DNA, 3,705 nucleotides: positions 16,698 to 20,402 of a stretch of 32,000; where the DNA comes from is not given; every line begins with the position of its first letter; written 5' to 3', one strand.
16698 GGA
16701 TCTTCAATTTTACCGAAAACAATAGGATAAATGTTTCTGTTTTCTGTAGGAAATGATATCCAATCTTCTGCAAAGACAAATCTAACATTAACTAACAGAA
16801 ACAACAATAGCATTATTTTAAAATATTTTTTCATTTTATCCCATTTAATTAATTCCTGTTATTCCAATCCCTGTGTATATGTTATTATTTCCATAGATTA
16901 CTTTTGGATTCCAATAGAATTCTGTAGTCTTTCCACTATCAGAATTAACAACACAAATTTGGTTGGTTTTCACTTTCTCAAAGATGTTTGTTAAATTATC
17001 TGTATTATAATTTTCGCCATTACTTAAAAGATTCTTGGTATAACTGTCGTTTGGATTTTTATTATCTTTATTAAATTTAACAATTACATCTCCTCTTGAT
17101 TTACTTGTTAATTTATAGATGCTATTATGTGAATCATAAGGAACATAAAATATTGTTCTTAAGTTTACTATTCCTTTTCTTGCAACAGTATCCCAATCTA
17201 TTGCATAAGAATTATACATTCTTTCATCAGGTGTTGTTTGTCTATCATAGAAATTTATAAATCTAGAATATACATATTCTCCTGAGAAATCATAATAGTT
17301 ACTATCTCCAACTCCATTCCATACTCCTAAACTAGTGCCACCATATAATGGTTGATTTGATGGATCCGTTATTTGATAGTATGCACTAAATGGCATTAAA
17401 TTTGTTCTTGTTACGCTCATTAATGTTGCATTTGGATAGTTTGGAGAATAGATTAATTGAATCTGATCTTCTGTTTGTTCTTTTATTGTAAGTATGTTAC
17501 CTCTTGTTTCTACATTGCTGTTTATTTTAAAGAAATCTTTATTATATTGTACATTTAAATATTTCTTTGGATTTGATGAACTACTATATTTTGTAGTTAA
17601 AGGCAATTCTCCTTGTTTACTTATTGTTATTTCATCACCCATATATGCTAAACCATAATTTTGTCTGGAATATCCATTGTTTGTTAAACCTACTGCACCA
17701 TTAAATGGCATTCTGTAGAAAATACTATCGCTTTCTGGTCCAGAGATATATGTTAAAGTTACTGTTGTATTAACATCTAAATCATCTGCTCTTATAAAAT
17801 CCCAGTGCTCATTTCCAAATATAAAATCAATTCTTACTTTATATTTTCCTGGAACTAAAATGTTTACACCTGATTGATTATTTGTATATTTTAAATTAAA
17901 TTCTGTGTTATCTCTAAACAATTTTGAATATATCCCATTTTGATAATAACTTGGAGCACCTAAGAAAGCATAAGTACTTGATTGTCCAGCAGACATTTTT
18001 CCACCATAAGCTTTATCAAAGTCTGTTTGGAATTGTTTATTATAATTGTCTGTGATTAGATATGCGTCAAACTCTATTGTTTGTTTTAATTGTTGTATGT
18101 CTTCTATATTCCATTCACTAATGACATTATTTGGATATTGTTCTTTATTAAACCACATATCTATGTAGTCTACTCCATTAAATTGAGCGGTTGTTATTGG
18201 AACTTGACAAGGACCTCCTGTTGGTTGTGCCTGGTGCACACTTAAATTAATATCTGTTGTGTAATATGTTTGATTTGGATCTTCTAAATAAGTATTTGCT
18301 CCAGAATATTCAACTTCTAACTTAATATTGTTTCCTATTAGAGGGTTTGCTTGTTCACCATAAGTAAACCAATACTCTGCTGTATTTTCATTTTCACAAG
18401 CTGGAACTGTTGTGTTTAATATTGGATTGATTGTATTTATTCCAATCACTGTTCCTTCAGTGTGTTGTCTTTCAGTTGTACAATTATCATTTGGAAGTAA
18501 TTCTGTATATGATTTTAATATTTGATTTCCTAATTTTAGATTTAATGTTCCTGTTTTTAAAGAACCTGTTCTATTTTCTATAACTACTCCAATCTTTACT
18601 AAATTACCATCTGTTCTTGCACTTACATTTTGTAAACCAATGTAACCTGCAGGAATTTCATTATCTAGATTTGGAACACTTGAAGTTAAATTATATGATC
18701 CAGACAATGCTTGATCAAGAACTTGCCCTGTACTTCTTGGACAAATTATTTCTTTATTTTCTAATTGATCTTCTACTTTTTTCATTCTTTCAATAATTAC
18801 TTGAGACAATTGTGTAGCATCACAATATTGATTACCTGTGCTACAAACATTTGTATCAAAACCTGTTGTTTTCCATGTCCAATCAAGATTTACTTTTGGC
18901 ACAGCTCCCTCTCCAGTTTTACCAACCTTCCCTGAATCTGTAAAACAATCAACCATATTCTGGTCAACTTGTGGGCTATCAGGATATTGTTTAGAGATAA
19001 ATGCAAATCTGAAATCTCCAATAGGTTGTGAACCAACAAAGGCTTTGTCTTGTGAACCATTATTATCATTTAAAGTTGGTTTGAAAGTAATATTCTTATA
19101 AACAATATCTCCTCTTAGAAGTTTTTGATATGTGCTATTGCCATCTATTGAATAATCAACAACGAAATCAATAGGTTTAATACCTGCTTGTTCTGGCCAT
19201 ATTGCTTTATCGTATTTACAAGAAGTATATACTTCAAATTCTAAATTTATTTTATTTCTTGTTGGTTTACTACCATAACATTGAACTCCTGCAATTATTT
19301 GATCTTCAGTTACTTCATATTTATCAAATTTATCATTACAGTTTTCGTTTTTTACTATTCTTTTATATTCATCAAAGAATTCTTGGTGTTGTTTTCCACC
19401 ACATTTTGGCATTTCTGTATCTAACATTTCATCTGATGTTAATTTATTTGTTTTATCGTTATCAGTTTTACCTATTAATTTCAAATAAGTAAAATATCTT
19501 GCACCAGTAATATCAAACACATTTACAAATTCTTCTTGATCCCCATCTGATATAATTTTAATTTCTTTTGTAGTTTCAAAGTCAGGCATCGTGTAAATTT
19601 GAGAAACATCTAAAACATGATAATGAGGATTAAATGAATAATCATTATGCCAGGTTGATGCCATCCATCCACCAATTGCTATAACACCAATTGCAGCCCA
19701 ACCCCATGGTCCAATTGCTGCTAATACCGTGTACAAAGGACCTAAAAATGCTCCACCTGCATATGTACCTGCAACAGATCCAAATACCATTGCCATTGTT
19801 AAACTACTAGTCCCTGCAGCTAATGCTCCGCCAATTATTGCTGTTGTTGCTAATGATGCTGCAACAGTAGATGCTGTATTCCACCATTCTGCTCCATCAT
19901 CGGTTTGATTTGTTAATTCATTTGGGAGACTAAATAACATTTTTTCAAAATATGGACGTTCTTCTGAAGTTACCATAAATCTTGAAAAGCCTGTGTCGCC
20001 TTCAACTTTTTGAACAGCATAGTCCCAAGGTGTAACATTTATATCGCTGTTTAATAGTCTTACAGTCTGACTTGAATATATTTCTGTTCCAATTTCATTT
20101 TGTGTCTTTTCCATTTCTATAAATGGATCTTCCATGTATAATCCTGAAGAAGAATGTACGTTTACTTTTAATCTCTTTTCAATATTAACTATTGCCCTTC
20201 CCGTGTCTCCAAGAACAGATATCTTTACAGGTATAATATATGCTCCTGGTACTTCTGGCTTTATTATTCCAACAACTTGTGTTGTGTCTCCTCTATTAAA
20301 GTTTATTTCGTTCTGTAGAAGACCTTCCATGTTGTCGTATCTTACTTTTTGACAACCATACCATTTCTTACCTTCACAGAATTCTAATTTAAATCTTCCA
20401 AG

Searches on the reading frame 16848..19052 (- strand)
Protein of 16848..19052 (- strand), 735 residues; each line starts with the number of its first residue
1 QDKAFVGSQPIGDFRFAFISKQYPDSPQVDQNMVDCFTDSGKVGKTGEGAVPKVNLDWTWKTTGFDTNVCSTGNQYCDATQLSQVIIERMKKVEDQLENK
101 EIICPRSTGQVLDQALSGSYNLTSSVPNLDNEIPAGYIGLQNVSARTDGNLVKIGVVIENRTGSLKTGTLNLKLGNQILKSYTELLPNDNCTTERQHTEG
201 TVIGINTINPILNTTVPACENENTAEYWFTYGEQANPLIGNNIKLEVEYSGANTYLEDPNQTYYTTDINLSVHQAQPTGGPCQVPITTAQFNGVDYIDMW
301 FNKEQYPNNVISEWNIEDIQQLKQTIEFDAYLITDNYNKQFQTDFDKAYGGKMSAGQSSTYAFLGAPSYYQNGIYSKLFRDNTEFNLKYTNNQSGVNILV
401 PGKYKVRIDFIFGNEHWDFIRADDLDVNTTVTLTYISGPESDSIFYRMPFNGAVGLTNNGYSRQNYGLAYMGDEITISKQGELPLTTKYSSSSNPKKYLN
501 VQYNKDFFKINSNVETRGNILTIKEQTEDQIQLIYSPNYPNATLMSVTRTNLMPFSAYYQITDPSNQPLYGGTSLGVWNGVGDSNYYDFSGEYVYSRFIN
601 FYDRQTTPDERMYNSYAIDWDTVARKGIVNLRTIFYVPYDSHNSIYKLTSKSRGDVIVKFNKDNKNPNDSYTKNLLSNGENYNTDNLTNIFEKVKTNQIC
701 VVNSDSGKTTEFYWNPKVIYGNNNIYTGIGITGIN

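Call 60: predict_structure(alignment_id=A4)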
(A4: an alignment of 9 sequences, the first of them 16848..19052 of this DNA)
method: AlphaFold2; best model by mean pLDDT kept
length: 735 residues; sequences in the alignment: 9
mean_pLDDT: 53.9   pTM: 0.53
mean pLDDT of the five models: 53.9, 48.8, 42.4, 41.0, 37.5
residues with pLDDT >= 90: 7; 70-90: 206; 50-70: 152; < 50: 370
segments of 3 or more residues with pLDDT < 50: 1-31, 55-65, 103-141, 146-151, 160-170, 172-224, 231-245, 251-285, 305-311, 336-397, 413-426, 449-499, 506-512, 664-669, 677-680, 722-735
pLDDT, mean of each block of 10 residues (from residue 1): 21 22 28 69 78 50 55 65 69 67 48 45 42 42 49 52 42 41 29 25 22 25 49 39 47 36 41 35 50 57 47 64 82 56 40 32 35 38 31 45 75 47 47 72 64 32 30 28 30 39 51 66 69 72 84 89 76 76 78 83 84 83 88 76 69 77 48 54 63 82 84 82 40 25
secondary structure, 60 per line:
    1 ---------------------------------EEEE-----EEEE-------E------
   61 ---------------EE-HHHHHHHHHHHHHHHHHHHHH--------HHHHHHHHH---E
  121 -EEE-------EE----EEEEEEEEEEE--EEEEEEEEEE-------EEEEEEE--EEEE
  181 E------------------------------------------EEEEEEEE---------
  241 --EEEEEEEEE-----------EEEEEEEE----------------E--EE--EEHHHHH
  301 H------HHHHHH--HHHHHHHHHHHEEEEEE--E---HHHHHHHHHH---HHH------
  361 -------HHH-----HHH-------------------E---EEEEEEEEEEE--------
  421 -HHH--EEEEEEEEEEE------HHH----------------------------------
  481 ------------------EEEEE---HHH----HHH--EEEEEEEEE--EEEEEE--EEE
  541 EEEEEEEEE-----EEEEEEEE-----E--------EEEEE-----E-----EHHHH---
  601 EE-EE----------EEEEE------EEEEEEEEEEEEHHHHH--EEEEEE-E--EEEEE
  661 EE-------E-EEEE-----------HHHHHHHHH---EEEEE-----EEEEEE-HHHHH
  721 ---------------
elements in order (helices of 4 or more, strands of 3 or more residues): E34-37 E43-46 H79-99 H108-116 E122-124 E138-148 E151-160 E168-174 E177-181 E224-231 E243-251 E263-270 H296-301 H308-313 H316-326 E327-332 H339-348 E402-412 E427-437 E499-503 E519-527 E530-535 E538-549 E555-562 E577-581 H594-597 E616-620 E627-638 H639-643 E646-651 E656-662 E672-675 H687-695 E699-703 E709-714 H716-720

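Call 63: search_protein_representatives(alignment_id=A4)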
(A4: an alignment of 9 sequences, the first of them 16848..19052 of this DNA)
Query: 9 sequences, 751 profile positions. Proteins with E-value up to 0.001 (for the whole library): 771; up to 1e-10: 652; up to 1e-30: 484. The best 150 are listed.
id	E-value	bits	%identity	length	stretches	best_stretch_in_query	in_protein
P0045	3.6e-279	944.9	-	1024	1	6-750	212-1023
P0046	3.5e-276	935.1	-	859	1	6-736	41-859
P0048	7.8e-241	818.2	-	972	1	6-750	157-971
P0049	1.0e-226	771.5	-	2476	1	10-746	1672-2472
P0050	2.0e-215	734.2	-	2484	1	33-744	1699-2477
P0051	1.6e-188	645.2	-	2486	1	29-740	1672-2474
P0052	1.3e-181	622.3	-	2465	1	6-741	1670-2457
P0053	2.1e-175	601.8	-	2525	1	36-736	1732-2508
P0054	2.5e-173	595.0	-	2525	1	12-738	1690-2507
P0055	2.2e-158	545.5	-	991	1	21-737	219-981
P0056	7.9e-158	543.7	-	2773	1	6-750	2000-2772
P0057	7.2e-152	524.0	-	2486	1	27-737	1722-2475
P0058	2.9e-151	522.0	-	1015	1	9-748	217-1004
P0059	2.6e-149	515.6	-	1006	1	10-748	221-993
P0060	2.5e-137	476.0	-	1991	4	349-748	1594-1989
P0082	2.1e-110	386.9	-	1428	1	94-739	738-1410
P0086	2.0e-108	380.4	-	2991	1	66-748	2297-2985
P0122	4.6e-102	359.3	-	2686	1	72-742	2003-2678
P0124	5.0e-102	359.2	-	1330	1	91-736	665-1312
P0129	8.7e-101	355.1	-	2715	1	94-743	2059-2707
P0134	3.8e-99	349.7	-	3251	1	77-743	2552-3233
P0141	5.1e-97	342.7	-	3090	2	326-738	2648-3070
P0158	2.8e-94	333.6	-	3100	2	313-741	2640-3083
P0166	1.8e-92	327.6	-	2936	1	80-750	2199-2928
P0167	2.8e-92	327.0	-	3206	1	27-749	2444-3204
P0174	2.3e-90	320.6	-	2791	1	76-748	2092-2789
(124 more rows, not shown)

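Call 65: search_protein_families(library=pfam, proteins=[P0134, P0141, P0082, P0124], max_evalue=0.001)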
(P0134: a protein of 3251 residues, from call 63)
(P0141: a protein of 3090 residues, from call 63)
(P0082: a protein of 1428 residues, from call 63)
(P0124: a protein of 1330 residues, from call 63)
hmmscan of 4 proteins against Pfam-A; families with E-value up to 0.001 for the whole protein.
P0134 (3251 aa): 5 families
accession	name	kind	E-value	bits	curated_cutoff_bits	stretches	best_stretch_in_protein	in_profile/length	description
PF13620.12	CarboxypepD_reg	-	9.7e-11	42.3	32.3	0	70-135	2-69/82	Carboxypeptidase regulatory-like domain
PF00041.27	fn3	-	4.6e-06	27.2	25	0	2024-2105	5-83/84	Fibronectin type III domain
PF07495.19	Y_Y_Y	-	0.00014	22.1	26.6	0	1975-1995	31-51/65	Y_Y_Y domain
PF02369.22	Big_1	-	0.00015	22.2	34.9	0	434-479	18-64/93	Bacterial Ig-like domain (group 1)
PF11974.14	bMG3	-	0.0002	21.7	34.9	0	958-1009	11-62/103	Bacterial alpha-2-macroglobulin MG3 domain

P0141 (3090 aa): 5 families
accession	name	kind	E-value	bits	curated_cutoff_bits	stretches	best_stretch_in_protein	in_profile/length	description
PF13620.12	CarboxypepD_reg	-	5.4e-14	52.7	32.3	1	68-139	2-76/82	Carboxypeptidase regulatory-like domain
PF17789.7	MG4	-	4.5e-07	30.4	24.7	0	70-108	20-60/95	Macroglobulin domain MG4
PF13715.12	CarbopepD_reg_2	-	1.6e-06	28.5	32.2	0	71-144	4-77/88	CarboxypepD_reg-like domain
PF02369.22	Big_1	-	4.3e-05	24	34.9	1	59-119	12-79/93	Bacterial Ig-like domain (group 1)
PF17210.9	SdrD_B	-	9e-05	23.1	29.7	0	267-327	27-89/112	SdrD B-like domain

P0082 (1428 aa): 1 family
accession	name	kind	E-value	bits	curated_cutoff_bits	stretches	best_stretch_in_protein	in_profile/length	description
PF02369.22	Big_1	-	0.00032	21.2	34.9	1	38-111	19-91/93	Bacterial Ig-like domain (group 1)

P0124 (1330 aa): 0 families

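Call 66: list_cluster_members(proteins=[P0134, P0141, P0167, P0086, P0056, P0122, P0129, P0158, P0166, P0174])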
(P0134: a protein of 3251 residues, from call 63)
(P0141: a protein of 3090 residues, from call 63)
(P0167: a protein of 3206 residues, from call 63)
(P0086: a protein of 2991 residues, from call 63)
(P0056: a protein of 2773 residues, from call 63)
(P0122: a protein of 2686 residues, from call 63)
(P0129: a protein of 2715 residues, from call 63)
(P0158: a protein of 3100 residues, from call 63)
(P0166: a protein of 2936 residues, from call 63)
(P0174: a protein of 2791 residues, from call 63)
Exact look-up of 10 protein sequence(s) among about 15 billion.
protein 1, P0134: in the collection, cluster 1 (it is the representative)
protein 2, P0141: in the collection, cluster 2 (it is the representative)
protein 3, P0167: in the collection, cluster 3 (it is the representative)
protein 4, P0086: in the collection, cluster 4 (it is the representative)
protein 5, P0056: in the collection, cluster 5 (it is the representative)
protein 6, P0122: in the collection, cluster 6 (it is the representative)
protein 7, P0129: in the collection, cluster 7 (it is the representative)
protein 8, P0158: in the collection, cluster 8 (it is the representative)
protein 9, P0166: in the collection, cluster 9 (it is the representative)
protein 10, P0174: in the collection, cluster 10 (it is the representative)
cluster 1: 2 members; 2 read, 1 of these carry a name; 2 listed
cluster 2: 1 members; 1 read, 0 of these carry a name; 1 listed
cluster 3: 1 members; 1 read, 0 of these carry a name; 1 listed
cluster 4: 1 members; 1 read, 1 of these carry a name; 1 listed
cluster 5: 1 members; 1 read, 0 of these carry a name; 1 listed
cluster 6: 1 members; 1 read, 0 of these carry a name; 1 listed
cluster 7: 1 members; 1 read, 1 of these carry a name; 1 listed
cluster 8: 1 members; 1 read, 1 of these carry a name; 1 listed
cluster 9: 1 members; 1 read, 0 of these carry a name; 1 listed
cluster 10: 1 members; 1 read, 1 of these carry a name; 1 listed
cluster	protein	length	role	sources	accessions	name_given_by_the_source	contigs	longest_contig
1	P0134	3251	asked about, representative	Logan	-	-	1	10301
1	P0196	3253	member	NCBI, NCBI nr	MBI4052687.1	MAG: carboxypeptidase regulatory-like domain-containing protein [Candidatus ... | carboxypeptidase regulatory-like domain-containing protein [Candidatus Diapherotrites ...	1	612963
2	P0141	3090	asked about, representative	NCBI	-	-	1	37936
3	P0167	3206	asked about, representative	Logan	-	-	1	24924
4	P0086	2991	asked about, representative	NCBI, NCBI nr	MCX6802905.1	MAG: hypothetical protein NT067_07430 [Candidatus Diapherotrites archaeon] | hypothetical protein [Candidatus Diapherotrites archaeon]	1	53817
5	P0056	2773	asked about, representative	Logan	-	-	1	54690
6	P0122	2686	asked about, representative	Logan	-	-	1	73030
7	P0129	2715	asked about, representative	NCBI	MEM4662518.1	MAG: hypothetical protein QXM75_00675 [Candidatus Diapherotrites archaeon]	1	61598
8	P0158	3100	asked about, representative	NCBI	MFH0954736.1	MAG: carboxypeptidase-like regulatory domain-containing protein [Candidatus Micrarchaeota ...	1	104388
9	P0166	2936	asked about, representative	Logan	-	-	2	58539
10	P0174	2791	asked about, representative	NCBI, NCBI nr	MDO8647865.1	MAG: hypothetical protein Q7R70_05645 [Candidatus Diapherotrites archaeon] | hypothetical protein [Candidatus Diapherotrites archaeon]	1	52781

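Call 79: fold_search(model_id=the predicted structure, library=pdb)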
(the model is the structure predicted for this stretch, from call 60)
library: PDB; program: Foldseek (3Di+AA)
matches with E <= 10: 1401; with E <= 0.001: 0
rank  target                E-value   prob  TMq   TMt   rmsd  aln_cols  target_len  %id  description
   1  4fxt_N                2.5e-03  0.98  0.10  0.28  12.3       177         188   13  Crystal structure of a DUF3823 family protein (BACOVA_02663) from Bacteroides ovatus ATCC 8483 at 2.77 A resolution (released 2012-07-25)
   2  4fxt_E                3.8e-03  0.99  0.11  0.29   9.8       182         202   12  Crystal structure of a DUF3823 family protein (BACOVA_02663) from Bacteroides ovatus ATCC 8483 at 2.77 A resolution (released 2012-07-25)
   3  4fxt_K                4.2e-03  0.99  0.11  0.31   9.7       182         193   12  Crystal structure of a DUF3823 family protein (BACOVA_02663) from Bacteroides ovatus ATCC 8483 at 2.77 A resolution (released 2012-07-25)
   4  4fxt_M                4.2e-03  0.99  0.11  0.30   9.8       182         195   12  Crystal structure of a DUF3823 family protein (BACOVA_02663) from Bacteroides ovatus ATCC 8483 at 2.77 A resolution (released 2012-07-25)
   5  4fxt_C                4.2e-03  0.98  0.11  0.30   9.1       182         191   13  Crystal structure of a DUF3823 family protein (BACOVA_02663) from Bacteroides ovatus ATCC 8483 at 2.77 A resolution (released 2012-07-25)
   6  4fxt_D                4.5e-03  0.99  0.11  0.31   8.6       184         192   12  Crystal structure of a DUF3823 family protein (BACOVA_02663) from Bacteroides ovatus ATCC 8483 at 2.77 A resolution (released 2012-07-25)
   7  4fxt_F                4.7e-03  0.97  0.10  0.29  10.2       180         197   12  Crystal structure of a DUF3823 family protein (BACOVA_02663) from Bacteroides ovatus ATCC 8483 at 2.77 A resolution (released 2012-07-25)
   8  4fxt_A                5.5e-03  0.99  0.11  0.30   9.8       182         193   12  Crystal structure of a DUF3823 family protein (BACOVA_02663) from Bacteroides ovatus ATCC 8483 at 2.77 A resolution (released 2012-07-25)
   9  4fxt_I                6.8e-03  0.95  0.10  0.28  12.4       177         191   13  Crystal structure of a DUF3823 family protein (BACOVA_02663) from Bacteroides ovatus ATCC 8483 at 2.77 A resolution (released 2012-07-25)
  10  4fxt_J                8.9e-03  0.93  0.10  0.27  12.4       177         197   13  Crystal structure of a DUF3823 family protein (BACOVA_02663) from Bacteroides ovatus ATCC 8483 at 2.77 A resolution (released 2012-07-25)
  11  4fxt_G                9.4e-03  0.97  0.11  0.30   9.8       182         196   12  Crystal structure of a DUF3823 family protein (BACOVA_02663) from Bacteroides ovatus ATCC 8483 at 2.77 A resolution (released 2012-07-25)
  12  7u06_A                3.5e-02  0.11  0.10  0.07  29.9       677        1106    9  Structure of the yeast TRAPPII-Rab11/Ypt32 complex in the closed/open state (composite structure) (released 2022-04-27)
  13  7qf7_A                4.4e-02  0.57  0.08  0.30  13.5       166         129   12  Orthorhombic crystal structure of PTG CBM21 in complex with beta-cyclodextrin (released 2022-11-02)
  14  2eef_MODEL_1_A        4.4e-02  0.57  0.09  0.26  10.9       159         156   11  Solution structure of the CBM_21 domain from human protein phosphatase 1, regulatory (inhibitor) subunit 3B (released 2007-08-21)
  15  5es4_G                4.4e-02  0.09  0.10  0.08  25.6       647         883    7  RE-REFINEMENT OF INTEGRIN ALPHAXBETA2 ECTODOMAIN IN THE CLOSED/BENT CONFORMATION (released 2016-03-02)
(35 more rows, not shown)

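Call 91: find_encoding_contigs(protein=P0196, flank=10000, max_places=1)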
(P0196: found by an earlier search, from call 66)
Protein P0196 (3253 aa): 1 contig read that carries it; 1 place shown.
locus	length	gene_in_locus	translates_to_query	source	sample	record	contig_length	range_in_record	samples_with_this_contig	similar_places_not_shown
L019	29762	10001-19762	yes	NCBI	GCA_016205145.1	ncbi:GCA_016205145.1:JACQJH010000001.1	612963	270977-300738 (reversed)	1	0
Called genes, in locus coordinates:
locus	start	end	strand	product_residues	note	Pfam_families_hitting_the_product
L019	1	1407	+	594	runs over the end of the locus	-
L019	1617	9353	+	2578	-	PF02369:Big_1 (faint), PF11974:bMG3 (faint), PF13715:CarbopepD_reg_2 (faint), PF17210:SdrD_B (faint), PF22904:NOMO1-like_2nd (faint), PF24025:Ig_DR_A0283-like (faint), PF13620:CarboxypepD_reg, PF17802:SpaA (weak), +1 more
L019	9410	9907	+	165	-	-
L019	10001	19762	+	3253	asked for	PF13620:CarboxypepD_reg (faint), PF00041:fn3 (faint)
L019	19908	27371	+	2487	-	-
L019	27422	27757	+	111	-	-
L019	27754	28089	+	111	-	-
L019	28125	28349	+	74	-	-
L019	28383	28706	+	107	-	-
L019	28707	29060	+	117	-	-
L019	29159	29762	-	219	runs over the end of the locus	-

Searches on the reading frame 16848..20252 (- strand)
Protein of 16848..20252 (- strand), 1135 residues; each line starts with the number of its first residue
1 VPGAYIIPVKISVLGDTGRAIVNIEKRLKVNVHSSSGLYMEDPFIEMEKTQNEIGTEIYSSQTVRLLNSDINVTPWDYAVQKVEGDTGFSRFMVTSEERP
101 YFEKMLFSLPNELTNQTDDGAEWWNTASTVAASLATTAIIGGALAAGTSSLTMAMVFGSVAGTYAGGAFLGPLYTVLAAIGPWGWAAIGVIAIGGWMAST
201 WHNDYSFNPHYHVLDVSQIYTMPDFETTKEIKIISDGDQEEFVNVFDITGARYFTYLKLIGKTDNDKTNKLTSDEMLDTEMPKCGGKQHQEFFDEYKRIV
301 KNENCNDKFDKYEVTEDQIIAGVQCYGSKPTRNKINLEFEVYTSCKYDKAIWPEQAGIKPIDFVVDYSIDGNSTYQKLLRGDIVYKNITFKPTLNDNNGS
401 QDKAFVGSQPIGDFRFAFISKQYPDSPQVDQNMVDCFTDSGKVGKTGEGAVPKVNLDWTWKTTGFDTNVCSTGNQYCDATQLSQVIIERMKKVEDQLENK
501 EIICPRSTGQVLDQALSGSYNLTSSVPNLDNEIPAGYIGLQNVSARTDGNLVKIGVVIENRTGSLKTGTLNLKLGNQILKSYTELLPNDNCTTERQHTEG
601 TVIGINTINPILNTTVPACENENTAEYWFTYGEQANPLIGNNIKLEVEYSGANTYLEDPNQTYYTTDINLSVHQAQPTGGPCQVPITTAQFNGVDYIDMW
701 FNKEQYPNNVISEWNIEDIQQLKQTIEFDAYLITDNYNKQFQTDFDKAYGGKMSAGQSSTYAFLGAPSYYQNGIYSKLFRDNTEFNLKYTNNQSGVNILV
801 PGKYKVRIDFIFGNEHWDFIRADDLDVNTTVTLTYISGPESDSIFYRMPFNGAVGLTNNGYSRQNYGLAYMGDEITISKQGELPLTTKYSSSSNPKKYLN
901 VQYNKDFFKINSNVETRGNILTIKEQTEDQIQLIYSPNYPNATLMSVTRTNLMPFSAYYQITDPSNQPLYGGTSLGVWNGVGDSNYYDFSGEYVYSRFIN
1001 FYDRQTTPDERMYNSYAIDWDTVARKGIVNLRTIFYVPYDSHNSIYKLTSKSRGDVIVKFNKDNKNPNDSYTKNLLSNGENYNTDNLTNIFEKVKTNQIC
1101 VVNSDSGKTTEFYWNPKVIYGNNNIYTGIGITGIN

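Call 73: search_solved_structures(query=A5, max_evalue=1, show_alignments=2)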
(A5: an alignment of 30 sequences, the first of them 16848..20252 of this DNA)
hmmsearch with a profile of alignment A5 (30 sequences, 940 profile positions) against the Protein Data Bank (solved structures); distinct sequences matched with E-value up to 1: 0.

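Call 74: search_protein_families(library=pfam, alignment_id=A5, max_evalue=0.01)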
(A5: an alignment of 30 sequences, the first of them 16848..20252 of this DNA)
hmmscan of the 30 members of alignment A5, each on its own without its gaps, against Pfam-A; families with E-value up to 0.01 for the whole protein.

A. member 1, window:16848-20252:- (1135 aa): 0 families

B. families by the number of members that match (of 30 scanned): 5 families
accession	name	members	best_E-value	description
PF16640.11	Big_3_5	1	0.00029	Bacterial Ig-like domain (group 3)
PF20721.2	C19orf12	1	0.0011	C19orf12-like protein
PF15072.12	HROB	1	0.0022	Homologous recombination OB-fold protein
PF21572.2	Nop5_56-rel_N_Arc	1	0.0089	Archaeal Nop5/56-rel, N-terminal domain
PF08622.16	Svf1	1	0.0094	Svf1-like N-terminal lipocalin domain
